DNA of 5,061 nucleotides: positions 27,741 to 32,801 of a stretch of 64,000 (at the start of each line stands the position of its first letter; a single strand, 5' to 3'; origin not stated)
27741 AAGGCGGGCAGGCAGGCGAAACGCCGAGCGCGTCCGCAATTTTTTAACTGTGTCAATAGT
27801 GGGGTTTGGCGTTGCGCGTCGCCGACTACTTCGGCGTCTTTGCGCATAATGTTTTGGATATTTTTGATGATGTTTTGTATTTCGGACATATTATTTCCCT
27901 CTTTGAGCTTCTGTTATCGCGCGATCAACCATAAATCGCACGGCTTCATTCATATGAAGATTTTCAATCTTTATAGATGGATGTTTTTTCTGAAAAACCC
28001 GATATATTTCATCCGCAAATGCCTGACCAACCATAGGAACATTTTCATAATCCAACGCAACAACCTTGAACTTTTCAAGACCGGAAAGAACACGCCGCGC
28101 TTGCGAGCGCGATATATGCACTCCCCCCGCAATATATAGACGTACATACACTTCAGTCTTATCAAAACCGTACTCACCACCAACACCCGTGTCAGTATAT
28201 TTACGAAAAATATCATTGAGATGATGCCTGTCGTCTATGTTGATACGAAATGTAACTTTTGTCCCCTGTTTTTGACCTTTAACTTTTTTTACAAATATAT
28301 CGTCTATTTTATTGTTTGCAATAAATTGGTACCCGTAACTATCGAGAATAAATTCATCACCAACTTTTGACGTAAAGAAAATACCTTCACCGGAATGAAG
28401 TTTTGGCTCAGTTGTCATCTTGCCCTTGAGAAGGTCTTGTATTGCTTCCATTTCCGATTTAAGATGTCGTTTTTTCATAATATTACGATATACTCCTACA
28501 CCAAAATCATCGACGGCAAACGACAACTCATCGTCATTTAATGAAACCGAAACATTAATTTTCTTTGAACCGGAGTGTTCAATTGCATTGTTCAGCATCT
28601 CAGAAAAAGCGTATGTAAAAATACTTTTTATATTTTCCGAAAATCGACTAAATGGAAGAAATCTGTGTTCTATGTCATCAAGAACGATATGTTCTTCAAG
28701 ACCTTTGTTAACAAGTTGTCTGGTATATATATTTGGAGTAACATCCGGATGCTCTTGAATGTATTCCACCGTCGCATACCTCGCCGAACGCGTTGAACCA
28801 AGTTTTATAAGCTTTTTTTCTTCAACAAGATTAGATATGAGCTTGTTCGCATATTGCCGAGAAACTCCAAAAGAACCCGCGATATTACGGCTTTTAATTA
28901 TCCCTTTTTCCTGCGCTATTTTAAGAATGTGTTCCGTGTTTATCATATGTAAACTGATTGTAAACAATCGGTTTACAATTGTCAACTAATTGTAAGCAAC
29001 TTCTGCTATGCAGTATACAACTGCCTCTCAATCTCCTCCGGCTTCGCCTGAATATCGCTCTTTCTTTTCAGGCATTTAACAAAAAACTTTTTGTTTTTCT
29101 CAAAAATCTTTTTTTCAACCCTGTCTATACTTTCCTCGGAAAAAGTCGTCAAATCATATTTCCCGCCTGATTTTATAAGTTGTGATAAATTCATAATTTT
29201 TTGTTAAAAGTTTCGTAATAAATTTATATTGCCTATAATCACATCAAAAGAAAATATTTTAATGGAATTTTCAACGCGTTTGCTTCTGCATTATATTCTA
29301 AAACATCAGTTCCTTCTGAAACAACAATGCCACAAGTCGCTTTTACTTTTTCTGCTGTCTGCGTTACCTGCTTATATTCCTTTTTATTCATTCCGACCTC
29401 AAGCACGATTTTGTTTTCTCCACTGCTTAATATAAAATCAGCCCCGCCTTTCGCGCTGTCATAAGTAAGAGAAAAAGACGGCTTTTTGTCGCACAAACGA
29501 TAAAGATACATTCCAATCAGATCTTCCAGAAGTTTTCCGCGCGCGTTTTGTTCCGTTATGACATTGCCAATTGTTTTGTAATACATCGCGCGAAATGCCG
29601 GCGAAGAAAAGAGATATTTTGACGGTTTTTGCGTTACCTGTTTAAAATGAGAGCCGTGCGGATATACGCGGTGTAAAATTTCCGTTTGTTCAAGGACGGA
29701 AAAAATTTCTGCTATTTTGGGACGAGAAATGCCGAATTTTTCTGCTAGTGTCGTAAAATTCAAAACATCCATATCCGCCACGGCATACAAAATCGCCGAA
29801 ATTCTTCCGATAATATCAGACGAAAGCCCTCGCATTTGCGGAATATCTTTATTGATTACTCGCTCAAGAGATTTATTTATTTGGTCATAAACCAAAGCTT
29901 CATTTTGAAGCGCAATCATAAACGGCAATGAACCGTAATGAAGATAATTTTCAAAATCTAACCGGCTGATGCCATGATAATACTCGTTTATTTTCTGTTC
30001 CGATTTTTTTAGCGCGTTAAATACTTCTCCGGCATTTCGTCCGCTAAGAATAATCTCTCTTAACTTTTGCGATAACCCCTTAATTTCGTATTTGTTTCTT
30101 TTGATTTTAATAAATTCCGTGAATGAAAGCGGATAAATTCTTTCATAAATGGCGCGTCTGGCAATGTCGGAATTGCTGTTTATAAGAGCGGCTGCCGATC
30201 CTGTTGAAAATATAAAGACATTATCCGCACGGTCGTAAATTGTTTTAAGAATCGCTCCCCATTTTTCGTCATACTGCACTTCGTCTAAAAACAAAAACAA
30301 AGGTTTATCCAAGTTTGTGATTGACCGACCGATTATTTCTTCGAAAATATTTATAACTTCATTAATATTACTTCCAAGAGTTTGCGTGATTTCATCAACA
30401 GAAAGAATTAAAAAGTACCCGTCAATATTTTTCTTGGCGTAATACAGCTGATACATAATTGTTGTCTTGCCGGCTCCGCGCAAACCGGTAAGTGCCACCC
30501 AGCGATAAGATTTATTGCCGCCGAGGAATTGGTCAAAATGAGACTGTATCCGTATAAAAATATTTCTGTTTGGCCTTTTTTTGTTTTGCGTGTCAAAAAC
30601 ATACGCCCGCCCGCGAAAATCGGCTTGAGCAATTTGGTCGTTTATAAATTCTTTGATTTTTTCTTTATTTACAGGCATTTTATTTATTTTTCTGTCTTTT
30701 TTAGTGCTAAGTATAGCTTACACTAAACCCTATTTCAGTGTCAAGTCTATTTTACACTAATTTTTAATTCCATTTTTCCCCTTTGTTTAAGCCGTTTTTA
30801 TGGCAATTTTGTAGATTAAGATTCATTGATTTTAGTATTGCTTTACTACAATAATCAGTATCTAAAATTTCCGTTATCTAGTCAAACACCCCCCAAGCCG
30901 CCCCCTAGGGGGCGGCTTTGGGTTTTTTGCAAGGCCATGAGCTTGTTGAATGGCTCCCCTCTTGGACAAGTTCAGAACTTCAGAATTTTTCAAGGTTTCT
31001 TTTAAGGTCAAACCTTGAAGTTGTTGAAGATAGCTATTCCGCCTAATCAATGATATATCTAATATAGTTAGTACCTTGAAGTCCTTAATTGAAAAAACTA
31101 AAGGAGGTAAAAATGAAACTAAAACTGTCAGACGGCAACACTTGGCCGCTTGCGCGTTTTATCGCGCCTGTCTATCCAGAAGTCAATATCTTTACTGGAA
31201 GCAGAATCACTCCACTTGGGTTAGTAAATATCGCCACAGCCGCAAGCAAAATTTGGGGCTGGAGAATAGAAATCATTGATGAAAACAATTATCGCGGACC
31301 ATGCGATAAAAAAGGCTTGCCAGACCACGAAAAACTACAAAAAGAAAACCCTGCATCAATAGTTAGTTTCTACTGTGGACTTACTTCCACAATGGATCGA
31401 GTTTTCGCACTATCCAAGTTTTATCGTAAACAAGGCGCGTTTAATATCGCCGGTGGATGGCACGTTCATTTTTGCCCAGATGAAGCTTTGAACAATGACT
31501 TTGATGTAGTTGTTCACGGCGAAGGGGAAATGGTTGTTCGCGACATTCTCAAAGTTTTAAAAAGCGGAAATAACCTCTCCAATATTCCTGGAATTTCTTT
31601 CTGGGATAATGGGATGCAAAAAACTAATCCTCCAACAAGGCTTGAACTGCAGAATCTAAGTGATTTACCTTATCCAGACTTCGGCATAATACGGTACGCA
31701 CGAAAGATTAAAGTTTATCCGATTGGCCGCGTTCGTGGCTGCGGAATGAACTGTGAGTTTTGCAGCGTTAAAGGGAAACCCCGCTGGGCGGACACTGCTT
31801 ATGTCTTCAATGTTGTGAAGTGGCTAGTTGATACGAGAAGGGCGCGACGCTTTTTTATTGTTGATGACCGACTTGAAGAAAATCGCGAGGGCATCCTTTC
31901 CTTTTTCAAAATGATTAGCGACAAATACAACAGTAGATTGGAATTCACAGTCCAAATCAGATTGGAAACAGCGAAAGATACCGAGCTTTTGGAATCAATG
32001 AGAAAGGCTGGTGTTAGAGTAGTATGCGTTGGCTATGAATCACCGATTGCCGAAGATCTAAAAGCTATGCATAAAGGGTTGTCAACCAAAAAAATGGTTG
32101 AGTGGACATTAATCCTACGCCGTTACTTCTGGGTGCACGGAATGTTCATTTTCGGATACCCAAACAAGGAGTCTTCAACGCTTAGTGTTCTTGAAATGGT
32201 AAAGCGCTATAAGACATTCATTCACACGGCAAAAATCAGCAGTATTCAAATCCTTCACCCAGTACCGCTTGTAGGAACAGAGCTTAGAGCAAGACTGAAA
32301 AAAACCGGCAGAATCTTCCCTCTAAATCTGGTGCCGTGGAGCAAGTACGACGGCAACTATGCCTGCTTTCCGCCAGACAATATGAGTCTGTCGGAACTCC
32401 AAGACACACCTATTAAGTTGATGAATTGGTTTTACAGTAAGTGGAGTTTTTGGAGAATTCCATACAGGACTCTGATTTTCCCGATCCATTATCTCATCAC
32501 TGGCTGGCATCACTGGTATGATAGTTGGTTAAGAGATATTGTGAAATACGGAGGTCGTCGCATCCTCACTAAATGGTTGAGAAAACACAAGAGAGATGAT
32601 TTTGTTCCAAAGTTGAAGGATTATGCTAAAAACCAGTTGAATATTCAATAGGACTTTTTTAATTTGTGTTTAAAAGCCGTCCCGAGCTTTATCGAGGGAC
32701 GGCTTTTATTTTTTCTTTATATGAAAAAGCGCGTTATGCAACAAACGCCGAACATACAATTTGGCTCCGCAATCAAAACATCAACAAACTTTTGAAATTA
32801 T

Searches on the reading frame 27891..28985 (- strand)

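Call 35: search_protein_families(library=pfam, proteins=[window:27891-28985:-])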
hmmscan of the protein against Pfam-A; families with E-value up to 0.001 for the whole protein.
window:27891-28985:- (364 aa): 4 families
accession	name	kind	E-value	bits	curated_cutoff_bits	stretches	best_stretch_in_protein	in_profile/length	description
PF14213.11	DUF4325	-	3.1e-09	36.8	23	1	295-349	1-63/64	STAS-like domain of unknown function (DUF4325)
PF02518.31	HATPase_c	-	2.5e-06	28.3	26.4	1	125-249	8-108/111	Histidine kinase-, DNA gyrase B-, and HSP90-like ATPase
PF13581.12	HATPase_c_2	-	2.5e-05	24.7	27.4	1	123-213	32-113/127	Histidine kinase-like ATPase domain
PF22168.2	DIP2311-like_C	-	0.00083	20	27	0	36-71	26-61/63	Transcriptional regulator DIP2311-like, C-terminal domain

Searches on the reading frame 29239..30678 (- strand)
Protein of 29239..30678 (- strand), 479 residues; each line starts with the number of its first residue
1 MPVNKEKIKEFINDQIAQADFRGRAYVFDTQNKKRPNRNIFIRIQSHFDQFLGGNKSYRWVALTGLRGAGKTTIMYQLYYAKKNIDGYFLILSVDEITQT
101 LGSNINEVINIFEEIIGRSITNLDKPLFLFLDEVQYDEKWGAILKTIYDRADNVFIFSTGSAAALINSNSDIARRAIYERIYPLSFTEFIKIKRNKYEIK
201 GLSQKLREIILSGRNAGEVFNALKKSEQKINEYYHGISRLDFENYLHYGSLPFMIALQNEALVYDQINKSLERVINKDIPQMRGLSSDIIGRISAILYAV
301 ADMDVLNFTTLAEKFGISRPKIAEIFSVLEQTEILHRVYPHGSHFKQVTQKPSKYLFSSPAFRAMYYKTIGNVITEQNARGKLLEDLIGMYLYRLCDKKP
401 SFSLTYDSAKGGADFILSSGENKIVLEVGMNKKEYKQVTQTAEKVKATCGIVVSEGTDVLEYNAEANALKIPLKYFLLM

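Call 35: search_protein_families(library=pfam, proteins=[window:29239-30678:-])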
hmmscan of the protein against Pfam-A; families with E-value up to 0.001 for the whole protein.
window:29239-30678:- (479 aa): 4 families
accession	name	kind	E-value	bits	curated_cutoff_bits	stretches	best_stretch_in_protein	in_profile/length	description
PF13173.12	AAA_14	-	2.4e-23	83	27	1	59-189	3-128/129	AAA domain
PF13635.12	DUF4143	-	3.6e-09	37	28.1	1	302-428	28-157/160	Domain of unknown function (DUF4143)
PF13191.12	AAA_16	-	0.00013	23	32.6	0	44-97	12-63/167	AAA ATPase domain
PF20720.3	nSTAND3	-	0.00019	21.6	27.2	1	56-122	15-81/155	Novel STAND NTPase 3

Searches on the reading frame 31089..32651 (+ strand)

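Call 35: search_protein_families(library=pfam, proteins=[window:31089-32651:+])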
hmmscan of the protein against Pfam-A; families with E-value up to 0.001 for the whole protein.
window:31089-32651:+ (520 aa): 2 families
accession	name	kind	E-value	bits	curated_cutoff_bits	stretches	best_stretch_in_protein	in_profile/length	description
PF02310.24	B12-binding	-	8.7e-09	35.7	32.1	1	37-152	9-119/121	B12 binding domain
PF04055.27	Radical_SAM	-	1.9e-08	35.1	29.5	1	215-359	4-153/166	Radical SAM superfamily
